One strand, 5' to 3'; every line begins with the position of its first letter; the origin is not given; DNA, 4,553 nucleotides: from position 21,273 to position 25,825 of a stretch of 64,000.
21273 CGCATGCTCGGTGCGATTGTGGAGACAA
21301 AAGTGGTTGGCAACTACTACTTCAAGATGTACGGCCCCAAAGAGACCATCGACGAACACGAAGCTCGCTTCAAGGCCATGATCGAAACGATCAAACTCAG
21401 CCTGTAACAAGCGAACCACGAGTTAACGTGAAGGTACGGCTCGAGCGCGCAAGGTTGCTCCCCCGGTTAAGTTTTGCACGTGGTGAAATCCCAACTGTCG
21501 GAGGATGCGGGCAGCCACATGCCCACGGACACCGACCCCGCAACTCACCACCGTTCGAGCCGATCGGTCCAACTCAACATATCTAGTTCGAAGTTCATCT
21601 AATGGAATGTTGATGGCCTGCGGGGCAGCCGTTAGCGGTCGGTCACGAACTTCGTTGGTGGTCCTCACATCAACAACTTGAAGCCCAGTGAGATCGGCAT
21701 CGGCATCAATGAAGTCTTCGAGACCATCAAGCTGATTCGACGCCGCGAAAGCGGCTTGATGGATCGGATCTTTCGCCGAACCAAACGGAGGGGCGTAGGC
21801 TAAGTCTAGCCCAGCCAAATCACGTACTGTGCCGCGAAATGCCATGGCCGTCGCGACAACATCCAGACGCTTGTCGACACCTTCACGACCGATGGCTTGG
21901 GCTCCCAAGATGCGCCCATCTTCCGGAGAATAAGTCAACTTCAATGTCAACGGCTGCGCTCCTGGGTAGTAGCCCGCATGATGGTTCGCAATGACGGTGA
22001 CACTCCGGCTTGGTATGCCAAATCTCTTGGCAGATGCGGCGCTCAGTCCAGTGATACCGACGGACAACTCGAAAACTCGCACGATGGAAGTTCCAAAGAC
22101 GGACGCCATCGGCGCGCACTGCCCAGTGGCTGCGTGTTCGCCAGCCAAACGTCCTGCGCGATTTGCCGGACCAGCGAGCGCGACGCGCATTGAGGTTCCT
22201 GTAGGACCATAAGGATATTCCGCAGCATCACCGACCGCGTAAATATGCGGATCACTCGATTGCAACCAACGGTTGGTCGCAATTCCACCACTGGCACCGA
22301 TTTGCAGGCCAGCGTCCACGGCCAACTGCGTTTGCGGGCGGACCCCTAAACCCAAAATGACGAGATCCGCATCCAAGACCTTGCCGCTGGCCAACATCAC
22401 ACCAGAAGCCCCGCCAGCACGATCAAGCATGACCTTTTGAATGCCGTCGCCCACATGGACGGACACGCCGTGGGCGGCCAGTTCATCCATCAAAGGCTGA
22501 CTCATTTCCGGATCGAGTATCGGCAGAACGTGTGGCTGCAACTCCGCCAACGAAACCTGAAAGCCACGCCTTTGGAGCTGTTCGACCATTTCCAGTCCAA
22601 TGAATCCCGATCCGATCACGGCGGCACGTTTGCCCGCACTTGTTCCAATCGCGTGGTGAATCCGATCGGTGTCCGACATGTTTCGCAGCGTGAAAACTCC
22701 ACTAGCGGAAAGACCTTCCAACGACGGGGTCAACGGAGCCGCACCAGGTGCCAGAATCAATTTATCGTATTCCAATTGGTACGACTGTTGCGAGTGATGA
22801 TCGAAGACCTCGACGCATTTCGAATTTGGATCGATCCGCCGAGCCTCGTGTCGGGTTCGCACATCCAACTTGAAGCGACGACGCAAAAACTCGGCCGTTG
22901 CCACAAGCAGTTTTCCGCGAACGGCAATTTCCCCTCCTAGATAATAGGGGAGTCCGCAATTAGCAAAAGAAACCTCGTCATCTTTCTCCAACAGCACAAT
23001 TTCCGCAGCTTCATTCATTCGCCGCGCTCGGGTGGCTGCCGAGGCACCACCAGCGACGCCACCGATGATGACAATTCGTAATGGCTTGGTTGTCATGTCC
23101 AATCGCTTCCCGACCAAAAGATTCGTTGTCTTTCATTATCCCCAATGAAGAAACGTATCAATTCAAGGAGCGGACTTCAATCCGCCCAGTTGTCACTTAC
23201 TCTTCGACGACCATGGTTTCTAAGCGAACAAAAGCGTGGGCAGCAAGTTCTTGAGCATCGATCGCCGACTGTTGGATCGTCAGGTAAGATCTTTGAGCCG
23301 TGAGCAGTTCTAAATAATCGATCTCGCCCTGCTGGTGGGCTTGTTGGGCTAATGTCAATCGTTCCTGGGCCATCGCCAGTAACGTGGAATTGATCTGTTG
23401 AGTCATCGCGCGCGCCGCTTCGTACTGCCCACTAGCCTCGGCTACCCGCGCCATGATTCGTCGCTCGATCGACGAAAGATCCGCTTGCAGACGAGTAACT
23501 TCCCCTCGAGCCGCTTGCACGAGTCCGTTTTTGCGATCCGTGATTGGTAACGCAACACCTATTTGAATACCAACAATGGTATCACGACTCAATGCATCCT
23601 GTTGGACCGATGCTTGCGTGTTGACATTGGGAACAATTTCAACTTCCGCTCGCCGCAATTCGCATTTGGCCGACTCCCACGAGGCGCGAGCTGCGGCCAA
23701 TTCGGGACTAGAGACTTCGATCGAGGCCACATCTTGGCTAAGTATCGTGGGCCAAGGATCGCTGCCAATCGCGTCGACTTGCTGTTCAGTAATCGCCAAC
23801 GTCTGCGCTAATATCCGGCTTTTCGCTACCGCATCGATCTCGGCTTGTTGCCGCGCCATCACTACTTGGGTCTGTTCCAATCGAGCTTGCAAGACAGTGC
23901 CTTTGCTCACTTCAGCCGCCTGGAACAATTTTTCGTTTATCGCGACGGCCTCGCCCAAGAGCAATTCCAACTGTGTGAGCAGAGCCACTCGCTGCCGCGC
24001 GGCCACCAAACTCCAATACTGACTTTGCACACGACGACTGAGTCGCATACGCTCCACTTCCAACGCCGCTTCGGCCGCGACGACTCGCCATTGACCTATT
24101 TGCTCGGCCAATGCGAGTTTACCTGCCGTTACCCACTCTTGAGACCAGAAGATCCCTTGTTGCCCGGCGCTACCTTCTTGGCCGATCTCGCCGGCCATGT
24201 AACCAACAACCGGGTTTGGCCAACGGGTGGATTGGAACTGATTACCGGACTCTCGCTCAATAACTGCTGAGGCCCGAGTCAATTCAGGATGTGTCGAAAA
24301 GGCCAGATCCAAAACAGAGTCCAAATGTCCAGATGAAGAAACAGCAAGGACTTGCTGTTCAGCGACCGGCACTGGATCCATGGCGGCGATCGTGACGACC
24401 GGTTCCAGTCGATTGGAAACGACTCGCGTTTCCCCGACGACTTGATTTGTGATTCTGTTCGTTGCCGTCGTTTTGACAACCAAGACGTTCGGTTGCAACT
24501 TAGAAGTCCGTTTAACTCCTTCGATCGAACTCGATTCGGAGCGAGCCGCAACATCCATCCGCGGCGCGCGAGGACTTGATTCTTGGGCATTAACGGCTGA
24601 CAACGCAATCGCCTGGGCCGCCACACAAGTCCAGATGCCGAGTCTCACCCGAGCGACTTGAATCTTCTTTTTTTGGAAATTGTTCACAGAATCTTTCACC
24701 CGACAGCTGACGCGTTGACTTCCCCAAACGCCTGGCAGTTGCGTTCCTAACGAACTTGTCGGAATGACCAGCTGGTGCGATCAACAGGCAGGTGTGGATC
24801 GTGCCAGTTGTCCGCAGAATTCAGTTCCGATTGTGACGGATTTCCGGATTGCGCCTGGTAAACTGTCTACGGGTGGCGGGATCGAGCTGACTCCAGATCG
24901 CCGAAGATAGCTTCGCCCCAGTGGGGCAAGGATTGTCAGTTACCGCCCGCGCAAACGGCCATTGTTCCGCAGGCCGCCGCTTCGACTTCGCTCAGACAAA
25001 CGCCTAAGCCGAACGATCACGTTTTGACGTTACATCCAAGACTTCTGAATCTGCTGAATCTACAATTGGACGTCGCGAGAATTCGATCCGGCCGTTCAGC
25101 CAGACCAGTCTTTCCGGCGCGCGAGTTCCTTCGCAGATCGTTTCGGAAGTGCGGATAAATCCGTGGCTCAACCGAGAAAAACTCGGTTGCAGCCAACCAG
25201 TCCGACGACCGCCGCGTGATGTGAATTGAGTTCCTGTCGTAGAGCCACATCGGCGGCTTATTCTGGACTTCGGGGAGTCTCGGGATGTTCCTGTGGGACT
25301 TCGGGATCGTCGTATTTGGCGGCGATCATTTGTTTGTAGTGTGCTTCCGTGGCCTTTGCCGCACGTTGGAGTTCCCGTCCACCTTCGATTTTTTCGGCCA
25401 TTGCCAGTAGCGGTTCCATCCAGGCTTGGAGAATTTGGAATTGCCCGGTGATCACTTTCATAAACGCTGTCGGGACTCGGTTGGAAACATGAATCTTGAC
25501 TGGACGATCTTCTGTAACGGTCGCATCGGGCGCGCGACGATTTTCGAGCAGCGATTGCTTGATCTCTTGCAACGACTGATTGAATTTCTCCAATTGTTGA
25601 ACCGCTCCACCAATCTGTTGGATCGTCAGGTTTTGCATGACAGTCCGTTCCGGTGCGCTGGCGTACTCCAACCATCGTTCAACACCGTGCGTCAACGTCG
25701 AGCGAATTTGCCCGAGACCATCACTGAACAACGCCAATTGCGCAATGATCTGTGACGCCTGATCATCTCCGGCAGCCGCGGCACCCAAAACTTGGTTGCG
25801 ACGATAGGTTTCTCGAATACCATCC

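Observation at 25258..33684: NfeD/YqiJ–flotillin pair followed by a 1864-aa coiled-coil protein carrying a single MoxR/AAA_5 ATPase module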

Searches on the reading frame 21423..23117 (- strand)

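Call 32: search_protein_families(library=pfam, proteins=[window:21423-23117:-], max_evalue=0.001)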
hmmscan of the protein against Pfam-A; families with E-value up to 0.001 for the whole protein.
window:21423-23117:- (564 aa): 6 families
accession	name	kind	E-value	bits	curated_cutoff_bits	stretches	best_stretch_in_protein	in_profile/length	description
PF07992.20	Pyr_redox_2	-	2.6e-55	188.4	26.1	1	14-306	2-278/291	Pyridine nucleotide-disulphide oxidoreductase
PF00070.33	Pyr_redox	-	3.7e-15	56.6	22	1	164-241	1-78/82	Pyridine nucleotide-disulphide oxidoreductase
PF02852.28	Pyr_redox_dim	-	2.9e-12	47.2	25.3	1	346-446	4-103/110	Pyridine nucleotide-disulphide oxidoreductase, dimerisation domain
PF00581.25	Rhodanese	-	4.3e-09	37.2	22.2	1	478-553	13-95/102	Rhodanese-like domain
PF13450.12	NAD_binding_8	-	5.4e-06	27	21.9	0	167-197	1-31/68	NAD(P)-binding Rossmann-like domain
PF01266.30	DAO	-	0.00022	21.3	27.9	0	165-192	2-29/353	FAD dependent oxidoreductase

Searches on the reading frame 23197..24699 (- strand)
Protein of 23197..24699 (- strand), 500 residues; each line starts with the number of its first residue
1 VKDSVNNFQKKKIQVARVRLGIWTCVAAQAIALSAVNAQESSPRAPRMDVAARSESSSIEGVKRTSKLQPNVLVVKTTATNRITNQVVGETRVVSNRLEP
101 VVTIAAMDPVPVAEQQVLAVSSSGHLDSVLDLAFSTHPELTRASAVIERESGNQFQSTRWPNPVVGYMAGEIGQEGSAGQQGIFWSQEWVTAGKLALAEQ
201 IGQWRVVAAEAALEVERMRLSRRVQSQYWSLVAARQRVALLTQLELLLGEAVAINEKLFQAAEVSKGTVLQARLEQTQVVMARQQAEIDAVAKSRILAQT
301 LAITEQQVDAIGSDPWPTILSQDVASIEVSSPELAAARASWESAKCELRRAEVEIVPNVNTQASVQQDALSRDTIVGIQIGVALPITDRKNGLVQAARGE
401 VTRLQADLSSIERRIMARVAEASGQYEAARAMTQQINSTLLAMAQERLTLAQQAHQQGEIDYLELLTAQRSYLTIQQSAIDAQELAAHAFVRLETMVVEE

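Call 32: search_protein_families(library=pfam, proteins=[window:23197-24699:-], max_evalue=0.001)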
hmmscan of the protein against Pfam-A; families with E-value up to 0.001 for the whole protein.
window:23197-24699:- (500 aa): 1 family
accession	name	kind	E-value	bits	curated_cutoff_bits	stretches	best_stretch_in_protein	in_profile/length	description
PF02321.23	OEP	-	6.7e-23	81.9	22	2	322-484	3-173/187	Outer membrane efflux protein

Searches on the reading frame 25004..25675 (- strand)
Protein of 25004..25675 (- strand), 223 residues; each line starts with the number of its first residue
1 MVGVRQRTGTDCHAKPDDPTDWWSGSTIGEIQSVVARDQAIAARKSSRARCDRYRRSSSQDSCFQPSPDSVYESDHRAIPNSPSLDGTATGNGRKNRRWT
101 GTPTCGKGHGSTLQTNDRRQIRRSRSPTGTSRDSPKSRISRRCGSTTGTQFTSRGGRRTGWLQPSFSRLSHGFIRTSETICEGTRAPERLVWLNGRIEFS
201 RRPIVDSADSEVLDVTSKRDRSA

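Call 32: search_protein_families(library=pfam, proteins=[window:25004-25675:-], max_evalue=0.001)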
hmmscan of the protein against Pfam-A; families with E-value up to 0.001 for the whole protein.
window:25004-25675:- (223 aa): 0 families
